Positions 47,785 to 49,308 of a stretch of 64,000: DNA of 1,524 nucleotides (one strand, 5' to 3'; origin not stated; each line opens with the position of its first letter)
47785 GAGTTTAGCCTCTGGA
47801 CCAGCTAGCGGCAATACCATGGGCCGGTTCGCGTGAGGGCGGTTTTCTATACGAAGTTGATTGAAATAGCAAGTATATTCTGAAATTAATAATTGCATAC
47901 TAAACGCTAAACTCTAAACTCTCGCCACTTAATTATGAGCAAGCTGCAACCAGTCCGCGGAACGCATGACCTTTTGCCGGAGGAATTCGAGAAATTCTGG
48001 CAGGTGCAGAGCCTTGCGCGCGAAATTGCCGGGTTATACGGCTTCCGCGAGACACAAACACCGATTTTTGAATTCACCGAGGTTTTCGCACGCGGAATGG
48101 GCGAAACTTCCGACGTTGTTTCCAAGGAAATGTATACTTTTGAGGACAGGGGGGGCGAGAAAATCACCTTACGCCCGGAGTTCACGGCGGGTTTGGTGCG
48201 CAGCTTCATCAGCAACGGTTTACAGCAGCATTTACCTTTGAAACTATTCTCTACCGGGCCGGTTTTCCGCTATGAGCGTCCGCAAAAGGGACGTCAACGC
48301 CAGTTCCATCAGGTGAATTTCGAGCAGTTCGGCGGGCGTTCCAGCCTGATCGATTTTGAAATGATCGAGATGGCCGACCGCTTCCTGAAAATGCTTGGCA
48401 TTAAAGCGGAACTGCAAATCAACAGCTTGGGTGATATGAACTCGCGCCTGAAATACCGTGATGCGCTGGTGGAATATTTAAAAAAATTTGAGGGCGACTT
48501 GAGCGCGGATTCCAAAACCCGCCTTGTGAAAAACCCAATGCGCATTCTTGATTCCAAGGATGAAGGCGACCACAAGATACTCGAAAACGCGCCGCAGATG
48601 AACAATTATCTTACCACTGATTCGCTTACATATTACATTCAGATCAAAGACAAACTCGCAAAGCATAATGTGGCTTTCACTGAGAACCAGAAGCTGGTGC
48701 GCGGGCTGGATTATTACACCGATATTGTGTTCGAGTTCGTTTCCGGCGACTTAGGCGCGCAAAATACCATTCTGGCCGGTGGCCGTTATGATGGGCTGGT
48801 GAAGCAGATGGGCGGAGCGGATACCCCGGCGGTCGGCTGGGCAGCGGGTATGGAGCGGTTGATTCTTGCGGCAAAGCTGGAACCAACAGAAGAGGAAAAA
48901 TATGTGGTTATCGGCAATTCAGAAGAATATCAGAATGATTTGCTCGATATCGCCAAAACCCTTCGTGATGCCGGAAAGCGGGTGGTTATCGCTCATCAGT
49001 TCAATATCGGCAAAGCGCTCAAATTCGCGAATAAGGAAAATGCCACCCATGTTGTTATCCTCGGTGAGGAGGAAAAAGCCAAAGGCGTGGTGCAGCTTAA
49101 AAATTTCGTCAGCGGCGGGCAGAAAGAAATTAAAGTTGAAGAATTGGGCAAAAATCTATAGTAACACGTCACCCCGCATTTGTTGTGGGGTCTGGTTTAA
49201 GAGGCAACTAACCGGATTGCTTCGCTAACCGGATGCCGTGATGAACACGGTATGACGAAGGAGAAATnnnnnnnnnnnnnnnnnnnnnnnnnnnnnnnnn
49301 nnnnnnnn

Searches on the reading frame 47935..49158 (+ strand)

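Call 9: search_protein_families(library=pfam, proteins=[window:47935-49158:+], max_evalue=0.001)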
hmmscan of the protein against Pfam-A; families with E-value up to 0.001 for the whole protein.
window:47935-49158:+ (408 aa): 5 families
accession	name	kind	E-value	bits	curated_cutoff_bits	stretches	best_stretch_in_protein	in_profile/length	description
PF13393.11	tRNA-synt_His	-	2.8e-37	129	25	1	9-309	1-308/308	Histidyl-tRNA synthetase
PF00587.30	tRNA-synt_2b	-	4.5e-20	72.9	29.3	1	67-312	1-174/179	tRNA synthetase class II core domain (G, H, P, S and T)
PF03129.25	HGTP_anticodon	-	5.6e-09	36.5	21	1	324-406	3-89/94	Anticodon binding domain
PF01409.25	tRNA-synt_2d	-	3.4e-06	27.1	19.8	1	69-162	70-162/246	tRNA synthetases class II core domain (F)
PF00152.25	tRNA-synt_2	-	0.00075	19.1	25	0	103-310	93-289/308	tRNA synthetases class II (D, K and N)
